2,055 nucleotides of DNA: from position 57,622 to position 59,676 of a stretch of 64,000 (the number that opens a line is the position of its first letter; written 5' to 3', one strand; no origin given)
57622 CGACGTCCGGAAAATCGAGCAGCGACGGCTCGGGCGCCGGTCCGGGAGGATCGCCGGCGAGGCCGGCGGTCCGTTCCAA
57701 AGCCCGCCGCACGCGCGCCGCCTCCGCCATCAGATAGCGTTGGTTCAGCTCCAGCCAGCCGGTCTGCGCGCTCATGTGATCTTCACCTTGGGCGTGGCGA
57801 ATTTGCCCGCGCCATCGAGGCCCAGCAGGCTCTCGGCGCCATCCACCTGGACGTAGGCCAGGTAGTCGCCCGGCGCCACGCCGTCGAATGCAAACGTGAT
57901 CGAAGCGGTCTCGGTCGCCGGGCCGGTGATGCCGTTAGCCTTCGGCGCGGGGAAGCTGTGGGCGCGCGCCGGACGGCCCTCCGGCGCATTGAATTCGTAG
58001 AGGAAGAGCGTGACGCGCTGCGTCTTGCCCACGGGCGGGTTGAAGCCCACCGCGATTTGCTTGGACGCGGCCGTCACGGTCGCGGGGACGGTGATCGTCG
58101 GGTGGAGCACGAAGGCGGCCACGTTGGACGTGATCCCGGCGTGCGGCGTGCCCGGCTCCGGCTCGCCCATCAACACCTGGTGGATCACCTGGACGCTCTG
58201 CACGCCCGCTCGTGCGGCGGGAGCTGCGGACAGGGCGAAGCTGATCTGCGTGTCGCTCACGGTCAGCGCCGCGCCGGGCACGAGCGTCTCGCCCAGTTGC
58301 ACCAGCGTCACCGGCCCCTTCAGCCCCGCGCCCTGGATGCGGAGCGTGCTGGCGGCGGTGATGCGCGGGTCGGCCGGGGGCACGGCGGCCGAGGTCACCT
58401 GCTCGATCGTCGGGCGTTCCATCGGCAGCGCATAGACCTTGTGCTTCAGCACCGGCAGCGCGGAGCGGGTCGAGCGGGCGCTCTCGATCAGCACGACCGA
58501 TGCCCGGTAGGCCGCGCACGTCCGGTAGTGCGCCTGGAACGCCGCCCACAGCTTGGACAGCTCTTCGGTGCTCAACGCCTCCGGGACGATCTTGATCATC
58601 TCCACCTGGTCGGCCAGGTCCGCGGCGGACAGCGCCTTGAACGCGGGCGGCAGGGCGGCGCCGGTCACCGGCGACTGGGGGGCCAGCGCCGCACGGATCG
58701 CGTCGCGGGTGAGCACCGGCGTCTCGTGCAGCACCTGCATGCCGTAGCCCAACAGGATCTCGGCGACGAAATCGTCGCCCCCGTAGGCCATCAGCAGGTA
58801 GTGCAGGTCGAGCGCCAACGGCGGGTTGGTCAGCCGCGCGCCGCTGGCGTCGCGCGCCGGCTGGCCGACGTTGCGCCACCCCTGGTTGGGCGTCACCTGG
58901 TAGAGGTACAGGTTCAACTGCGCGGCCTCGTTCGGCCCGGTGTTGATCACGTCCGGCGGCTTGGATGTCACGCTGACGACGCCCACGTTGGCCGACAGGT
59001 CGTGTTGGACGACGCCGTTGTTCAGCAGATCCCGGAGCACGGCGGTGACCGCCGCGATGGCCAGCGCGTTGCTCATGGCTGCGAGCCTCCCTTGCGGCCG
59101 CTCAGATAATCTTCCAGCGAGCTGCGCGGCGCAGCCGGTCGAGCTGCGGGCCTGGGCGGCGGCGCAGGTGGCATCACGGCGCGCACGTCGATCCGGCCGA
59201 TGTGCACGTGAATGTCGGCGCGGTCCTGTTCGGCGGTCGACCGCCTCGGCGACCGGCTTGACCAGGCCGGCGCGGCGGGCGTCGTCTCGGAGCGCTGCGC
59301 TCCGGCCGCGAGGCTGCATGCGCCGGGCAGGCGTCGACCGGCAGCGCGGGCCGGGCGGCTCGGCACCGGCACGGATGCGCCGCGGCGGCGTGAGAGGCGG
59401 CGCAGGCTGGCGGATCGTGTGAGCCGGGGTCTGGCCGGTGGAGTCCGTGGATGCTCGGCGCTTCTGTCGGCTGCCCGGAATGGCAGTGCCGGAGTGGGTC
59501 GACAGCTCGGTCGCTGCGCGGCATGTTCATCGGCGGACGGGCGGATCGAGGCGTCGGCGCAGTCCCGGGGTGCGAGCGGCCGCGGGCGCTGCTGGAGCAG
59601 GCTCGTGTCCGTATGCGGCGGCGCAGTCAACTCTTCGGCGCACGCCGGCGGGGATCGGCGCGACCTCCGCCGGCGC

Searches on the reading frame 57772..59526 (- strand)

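Call 64: search_protein_families(library=pfam, proteins=[window:57772-59526:-], max_evalue=0.001)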
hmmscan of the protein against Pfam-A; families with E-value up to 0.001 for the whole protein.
window:57772-59526:- (584 aa): 1 family
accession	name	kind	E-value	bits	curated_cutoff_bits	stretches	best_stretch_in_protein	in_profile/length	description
PF14065.11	Pvc16_N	-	1e-50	172.4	27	1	159-360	1-179/180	Pvc16 N-terminal domain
